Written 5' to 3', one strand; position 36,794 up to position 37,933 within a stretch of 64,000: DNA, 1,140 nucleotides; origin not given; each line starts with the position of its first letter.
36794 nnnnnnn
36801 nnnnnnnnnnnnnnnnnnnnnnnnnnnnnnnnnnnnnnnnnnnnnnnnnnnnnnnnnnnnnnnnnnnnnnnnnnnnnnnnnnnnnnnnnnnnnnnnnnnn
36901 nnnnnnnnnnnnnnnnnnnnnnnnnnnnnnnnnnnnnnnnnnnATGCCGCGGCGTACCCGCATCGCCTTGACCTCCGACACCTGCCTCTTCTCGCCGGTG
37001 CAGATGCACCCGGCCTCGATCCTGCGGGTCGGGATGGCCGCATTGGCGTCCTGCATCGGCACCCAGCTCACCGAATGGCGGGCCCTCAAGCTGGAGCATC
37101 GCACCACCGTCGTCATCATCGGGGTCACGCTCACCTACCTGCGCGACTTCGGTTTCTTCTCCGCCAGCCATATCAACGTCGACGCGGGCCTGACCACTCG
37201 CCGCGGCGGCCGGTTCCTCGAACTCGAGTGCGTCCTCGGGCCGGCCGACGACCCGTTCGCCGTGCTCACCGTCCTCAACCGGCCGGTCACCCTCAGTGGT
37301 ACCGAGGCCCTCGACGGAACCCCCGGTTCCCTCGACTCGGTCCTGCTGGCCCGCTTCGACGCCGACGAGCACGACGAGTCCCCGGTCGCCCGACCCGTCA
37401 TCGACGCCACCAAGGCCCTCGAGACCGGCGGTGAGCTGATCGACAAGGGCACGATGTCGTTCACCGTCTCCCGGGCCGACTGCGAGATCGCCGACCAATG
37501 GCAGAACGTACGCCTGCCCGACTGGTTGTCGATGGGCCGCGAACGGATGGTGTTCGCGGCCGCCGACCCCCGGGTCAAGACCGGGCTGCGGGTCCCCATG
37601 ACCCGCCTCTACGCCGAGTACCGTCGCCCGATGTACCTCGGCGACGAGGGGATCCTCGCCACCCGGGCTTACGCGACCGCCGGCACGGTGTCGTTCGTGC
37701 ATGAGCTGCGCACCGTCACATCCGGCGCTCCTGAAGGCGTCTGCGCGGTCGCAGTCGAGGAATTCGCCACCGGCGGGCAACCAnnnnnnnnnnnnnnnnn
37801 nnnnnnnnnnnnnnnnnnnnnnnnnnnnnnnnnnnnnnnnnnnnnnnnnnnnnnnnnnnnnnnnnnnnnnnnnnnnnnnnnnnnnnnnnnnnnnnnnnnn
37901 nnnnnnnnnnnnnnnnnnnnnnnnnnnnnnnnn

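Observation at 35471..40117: Unassigned five-gene operon: ACAD-like, MoaD/ThiS-like GG protein, double hot-dog-like protein, methyltransferase, APC permease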

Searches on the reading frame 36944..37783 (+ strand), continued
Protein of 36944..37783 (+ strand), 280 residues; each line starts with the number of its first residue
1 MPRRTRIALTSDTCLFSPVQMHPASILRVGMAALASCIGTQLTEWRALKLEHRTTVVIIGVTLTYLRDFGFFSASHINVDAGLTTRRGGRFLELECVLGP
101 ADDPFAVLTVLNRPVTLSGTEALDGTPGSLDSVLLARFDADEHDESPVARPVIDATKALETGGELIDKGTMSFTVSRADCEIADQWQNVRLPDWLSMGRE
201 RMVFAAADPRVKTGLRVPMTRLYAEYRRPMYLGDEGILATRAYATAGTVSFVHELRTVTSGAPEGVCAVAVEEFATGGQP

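Call 88: search_protein_families(library=pfam, proteins=[P0218, P0235], max_evalue=0.01)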
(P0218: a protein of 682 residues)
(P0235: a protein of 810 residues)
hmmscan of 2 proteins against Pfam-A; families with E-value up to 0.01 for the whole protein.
P0218 (682 aa): 4 families
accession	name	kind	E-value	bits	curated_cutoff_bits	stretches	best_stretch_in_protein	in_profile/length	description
PF00441.29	Acyl-CoA_dh_1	-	1.7e-21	77.4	22.4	1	521-670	2-147/150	Acyl-CoA dehydrogenase, C-terminal domain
PF08028.16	Acyl-CoA_dh_2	-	1.1e-09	39.2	22.7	1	536-651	2-123/134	Acyl-CoA dehydrogenase, C-terminal domain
PF02771.21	Acyl-CoA_dh_N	-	1.9e-08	35.1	22.9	1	308-416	7-113/113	Acyl-CoA dehydrogenase, N-terminal domain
PF02770.24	Acyl-CoA_dh_M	-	1.1e-07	32.3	33.3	1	427-508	10-96/97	Acyl-CoA dehydrogenase, middle domain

P0235 (810 aa): 4 families
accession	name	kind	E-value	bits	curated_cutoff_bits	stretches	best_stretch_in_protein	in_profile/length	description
PF01274.28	MS_TIM-barrel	-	2.4e-81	272.8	26.4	1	152-383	2-236/248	Malate synthase, TIM barrel domain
PF20659.2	MS_C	-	1.6e-29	103.1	23.1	1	399-516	2-117/118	Malate synthase, C-terminal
PF20656.2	MS_N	-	6.6e-08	32.4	23.5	1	16-54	9-47/64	Malate synthase, N-terminal domain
PF15617.12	C-C_Bond_Lyase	-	0.0045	16.6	28.4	0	293-365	195-267/320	C-C_Bond_Lyase of the TIM-Barrel fold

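Call 90: list_cluster_members(proteins=[P0218, P0235, P0119, P0120, P0124])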
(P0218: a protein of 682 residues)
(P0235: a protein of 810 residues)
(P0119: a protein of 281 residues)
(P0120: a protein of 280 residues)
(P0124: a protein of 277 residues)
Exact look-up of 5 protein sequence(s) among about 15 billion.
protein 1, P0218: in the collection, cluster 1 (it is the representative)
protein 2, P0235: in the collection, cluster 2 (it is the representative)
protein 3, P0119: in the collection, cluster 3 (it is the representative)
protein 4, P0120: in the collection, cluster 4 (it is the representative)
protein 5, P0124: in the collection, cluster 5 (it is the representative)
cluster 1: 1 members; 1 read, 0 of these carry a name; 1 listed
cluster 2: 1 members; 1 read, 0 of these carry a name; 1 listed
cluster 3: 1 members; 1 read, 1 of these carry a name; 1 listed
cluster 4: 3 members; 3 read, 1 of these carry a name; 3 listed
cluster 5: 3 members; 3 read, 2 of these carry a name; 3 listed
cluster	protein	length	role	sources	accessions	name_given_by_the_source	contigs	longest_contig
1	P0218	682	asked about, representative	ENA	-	-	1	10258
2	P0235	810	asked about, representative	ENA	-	-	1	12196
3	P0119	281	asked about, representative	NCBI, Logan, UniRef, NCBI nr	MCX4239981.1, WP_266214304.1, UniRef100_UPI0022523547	hypothetical protein [Paraliomyxa miuraensis] | hypothetical protein n=1 Tax=Paraliomyxa miuraensis TaxID=376150 RepID=UPI0022523547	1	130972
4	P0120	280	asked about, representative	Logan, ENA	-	-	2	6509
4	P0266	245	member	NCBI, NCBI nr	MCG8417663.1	MAG: hypothetical protein MJE77_06920 [Proteobacteria bacterium] | hypothetical protein [Pseudomonadota bacterium]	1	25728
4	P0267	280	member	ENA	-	-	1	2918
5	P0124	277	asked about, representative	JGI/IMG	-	hypothetical protein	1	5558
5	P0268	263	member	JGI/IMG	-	acyl-CoA thioesterase FadM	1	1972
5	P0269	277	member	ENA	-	-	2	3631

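Call 94: search_dna_similar(query=window:36944-37783:+, collection=plasmids, mode=protein, max_evalue=0.00001, max_rows=15)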
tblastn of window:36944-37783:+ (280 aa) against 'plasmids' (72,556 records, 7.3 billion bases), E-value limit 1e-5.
Records with a match: 3; places in all: 3; records where one place covers at least 80% of the query: 3.
Best place of each record, by identity: <60% 3.
By first word of the organism name: Streptomyces 3.
By predicted mobility (MOB-suite, as given by PLSDB): mobilizable 3.
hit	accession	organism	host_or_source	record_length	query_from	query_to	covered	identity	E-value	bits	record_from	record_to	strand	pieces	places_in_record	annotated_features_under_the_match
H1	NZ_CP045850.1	Streptomyces clavuligerus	pure culture single spore ...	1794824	11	277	95%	29.6%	1e-15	84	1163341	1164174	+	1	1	none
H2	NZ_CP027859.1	Streptomyces clavuligerus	Cell culture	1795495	11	277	95%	29.6%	1e-15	84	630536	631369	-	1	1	none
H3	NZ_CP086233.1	Streptomyces clavuligerus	whole organism,soil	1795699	11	277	95%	29.6%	1e-15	84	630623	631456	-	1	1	none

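Call 95: get_annotated_region(hit=H1, flank=12000)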
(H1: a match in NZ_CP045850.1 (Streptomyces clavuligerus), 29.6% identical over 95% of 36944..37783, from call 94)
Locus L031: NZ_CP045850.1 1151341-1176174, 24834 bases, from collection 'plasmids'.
description: Streptomyces clavuligerus strain ATCC 27064 isolate Leon-isolate plasmid pSCL4, complete sequence
organism: Streptomyces clavuligerus (NCBI taxid 1901)
taxonomy: Bacteria; Actinomycetota; Actinomycetes; Kitasatosporales; Streptomycetaceae; Streptomyces; Streptomyces clavuligerus
host: -; source: pure culture single spore isolate,culture maintained in Leon, missing plasmid pSCL3; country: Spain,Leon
typing (MOB-suite, as given by PLSDB): mobilizable; replicon rep_cluster_12,rep_cluster_1922; relaxase MOBP
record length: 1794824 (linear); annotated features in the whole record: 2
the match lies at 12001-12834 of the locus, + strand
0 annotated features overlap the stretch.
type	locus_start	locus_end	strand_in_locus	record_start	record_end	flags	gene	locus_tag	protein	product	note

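Call 96: get_annotated_region(hit=H2, flank=12000)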
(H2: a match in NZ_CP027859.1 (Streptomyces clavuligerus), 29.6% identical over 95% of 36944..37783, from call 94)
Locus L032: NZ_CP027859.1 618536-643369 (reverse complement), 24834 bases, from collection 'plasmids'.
description: Streptomyces clavuligerus strain ATCC 27064 plasmid pCLA1, complete sequence
organism: Streptomyces clavuligerus (NCBI taxid 1901)
taxonomy: Bacteria; Actinomycetota; Actinomycetes; Kitasatosporales; Streptomycetaceae; Streptomyces; Streptomyces clavuligerus
host: -; source: Cell culture; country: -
typing (MOB-suite, as given by PLSDB): mobilizable; replicon rep_cluster_12,rep_cluster_1922; relaxase MOBP
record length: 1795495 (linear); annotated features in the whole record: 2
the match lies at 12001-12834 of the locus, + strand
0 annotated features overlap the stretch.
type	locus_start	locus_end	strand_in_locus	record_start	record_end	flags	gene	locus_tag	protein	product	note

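Call 99: search_solved_structures(query=L031:8486-10237:+, max_evalue=0.001)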
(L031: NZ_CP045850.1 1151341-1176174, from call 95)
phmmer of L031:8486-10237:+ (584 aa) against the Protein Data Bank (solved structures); distinct sequences matched with E-value up to 0.001: 565 (the best 60 are shown).
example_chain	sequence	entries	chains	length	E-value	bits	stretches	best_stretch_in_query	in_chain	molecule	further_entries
9vvi_W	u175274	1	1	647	4.8e-58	200.4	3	384-562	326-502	Probable ATP-binding protein YheS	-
8buu_9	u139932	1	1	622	1.5e-56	195.5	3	177-561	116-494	ExpZ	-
6ha8_V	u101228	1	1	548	6.4e-53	183.4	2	183-567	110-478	Nucleotide-binding protein ExpZ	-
9nlj_U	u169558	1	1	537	1.1e-52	182.6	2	376-570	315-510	Uup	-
7p7q_0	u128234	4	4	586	4.6e-52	180.6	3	363-576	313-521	ARE-ABC-F family resistance factor PoxtA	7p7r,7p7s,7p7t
9nlh_H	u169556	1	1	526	5.9e-52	180.3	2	384-563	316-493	YheS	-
3j5s_D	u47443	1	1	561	1.4e-49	172.4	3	48-268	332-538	Energy-dependent translational throttle A (EttA)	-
7nhn_0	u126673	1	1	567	1.1e-48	169.5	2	181-564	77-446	Lmo0919 protein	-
9njf_Y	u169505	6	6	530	7.9e-47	163.3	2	394-564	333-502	Probable ATP-binding protein YbiT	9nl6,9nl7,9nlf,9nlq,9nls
7msc_x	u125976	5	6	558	8.9e-47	163.2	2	362-561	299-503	Energy-dependent translational throttle protein EttA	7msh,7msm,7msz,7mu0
4fin_A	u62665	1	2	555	4e-46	161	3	48-268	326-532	EttA (YjjK) ABCF family protein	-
9nlb_E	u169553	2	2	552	2.1e-44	155.4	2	47-268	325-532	Energy-dependent translational throttle protein EttA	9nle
9nl5_E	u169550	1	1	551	2.1e-44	155.3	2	47-268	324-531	EttA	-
5zxd_A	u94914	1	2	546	2.3e-43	151.9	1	57-569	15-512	ATP-binding cassette sub-family F member 1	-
7nhl_0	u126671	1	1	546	3.5e-43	151.3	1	181-565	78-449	Lincosamide-streptogramin A resistance protein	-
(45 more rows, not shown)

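Call 100: search_solved_structures(query=L031:5885-7432:+, max_evalue=0.001)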
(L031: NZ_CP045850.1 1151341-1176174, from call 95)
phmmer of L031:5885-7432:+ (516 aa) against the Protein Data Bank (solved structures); distinct sequences matched with E-value up to 0.001: 112 (the best 60 are shown).
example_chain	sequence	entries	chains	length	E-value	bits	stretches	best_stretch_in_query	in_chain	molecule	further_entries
4k2x_A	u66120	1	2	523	6.3e-111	374.9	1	8-500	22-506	Polyketide oxygenase/hydroxylase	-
5vqb_A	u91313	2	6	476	9.5e-92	311.6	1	10-495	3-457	Rifampin monooxygenase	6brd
5kow_A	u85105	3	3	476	3.3e-89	303.2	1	9-495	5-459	Pentachlorophenol 4-monooxygenase | Putative rifampin monooxygenase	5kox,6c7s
2qa2_A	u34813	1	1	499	1.8e-88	300.8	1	8-494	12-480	Polyketide oxygenase CabE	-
4x4j_A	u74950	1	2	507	1.1e-85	291.6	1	7-497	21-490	Putative oxygenase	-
2qa1_A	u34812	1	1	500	1.1e-81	278.5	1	8-495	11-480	Polyketide oxygenase PgaE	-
4k5r_A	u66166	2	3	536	8.6e-81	275.4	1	9-510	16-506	Oxygenase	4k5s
9srp_C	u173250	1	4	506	2.1e-80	274.2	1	10-505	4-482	ChlE3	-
4icy_A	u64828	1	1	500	2.5e-80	273.9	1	8-495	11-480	Polyketide oxygenase PgaE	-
7vwp_D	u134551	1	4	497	3.7e-78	266.8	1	8-495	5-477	FlsO1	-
3fmw_A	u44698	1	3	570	7e-77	262.5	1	9-510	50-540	Oxygenase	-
6j0z_C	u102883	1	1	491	5.1e-76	259.7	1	9-495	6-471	Putative angucycline-like polyketide oxygenase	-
23lo_A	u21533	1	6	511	1.3e-72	248.4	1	8-501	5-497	flavin dependent Baeyer Villiger monooxygenase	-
5xgv_A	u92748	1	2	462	2.1e-69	237.9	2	11-391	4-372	PyrE3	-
6ui5_A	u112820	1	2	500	1e-53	186.1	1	10-493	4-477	2-polyprenyl-6-methoxyphenol hydroxylase-like FAD-dependent oxidoreductase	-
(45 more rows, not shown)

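Call 101: search_solved_structures(query=L031:4172-5092:+, max_evalue=0.001)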
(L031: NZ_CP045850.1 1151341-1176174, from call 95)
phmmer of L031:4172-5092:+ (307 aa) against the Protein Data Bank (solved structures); distinct sequences matched with E-value up to 0.001: 5.
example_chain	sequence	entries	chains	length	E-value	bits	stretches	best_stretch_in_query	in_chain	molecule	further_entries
3cl6_A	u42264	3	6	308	1.7e-115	389.2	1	6-303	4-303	Puue allantoinase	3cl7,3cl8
1z7a_A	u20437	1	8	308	3.2e-112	378.4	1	6-303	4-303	conserved hypothetical protein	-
3s6o_A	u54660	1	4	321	2.3e-106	359.2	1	5-302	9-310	Polysaccharide deacetylase family protein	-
3rxz_A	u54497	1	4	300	1.4e-16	64.1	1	72-297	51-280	Polysaccharide deacetylase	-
3qbu_A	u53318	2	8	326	5.1e-09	39.3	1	75-228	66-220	Putative uncharacterized protein | peptidoglycan deacetylase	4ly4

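Call 102: search_solved_structures(query=L031:19003-21036:-, max_evalue=0.001)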
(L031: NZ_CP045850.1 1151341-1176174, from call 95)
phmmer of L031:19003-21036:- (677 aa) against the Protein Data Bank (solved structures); distinct sequences matched with E-value up to 0.001: 5.
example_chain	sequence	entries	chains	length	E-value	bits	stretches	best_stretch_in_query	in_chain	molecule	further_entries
4tqj_A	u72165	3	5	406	5.3e-115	388.7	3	463-636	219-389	Lectin 2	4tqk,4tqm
5mb4_A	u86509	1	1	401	2.1e-112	380.1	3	455-669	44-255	GlcNAc specific lectin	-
4up4_A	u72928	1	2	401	5.3e-94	319.2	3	555-669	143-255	LECTIN PVL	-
2bwm_A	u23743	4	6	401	6.5e-93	315.6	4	555-669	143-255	PSATHYRELLA VELUTINA LECTIN PVL | PSATHYRELLA VELUTINA LECTIN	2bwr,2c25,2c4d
3vsf_A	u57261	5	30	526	5.8e-06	28.2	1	124-218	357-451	Ricin B lectin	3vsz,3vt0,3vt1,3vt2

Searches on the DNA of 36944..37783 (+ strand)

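Call 34: search_rna_families(sources=[L001, L002, L004, L005, L007], threshold=gathering)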
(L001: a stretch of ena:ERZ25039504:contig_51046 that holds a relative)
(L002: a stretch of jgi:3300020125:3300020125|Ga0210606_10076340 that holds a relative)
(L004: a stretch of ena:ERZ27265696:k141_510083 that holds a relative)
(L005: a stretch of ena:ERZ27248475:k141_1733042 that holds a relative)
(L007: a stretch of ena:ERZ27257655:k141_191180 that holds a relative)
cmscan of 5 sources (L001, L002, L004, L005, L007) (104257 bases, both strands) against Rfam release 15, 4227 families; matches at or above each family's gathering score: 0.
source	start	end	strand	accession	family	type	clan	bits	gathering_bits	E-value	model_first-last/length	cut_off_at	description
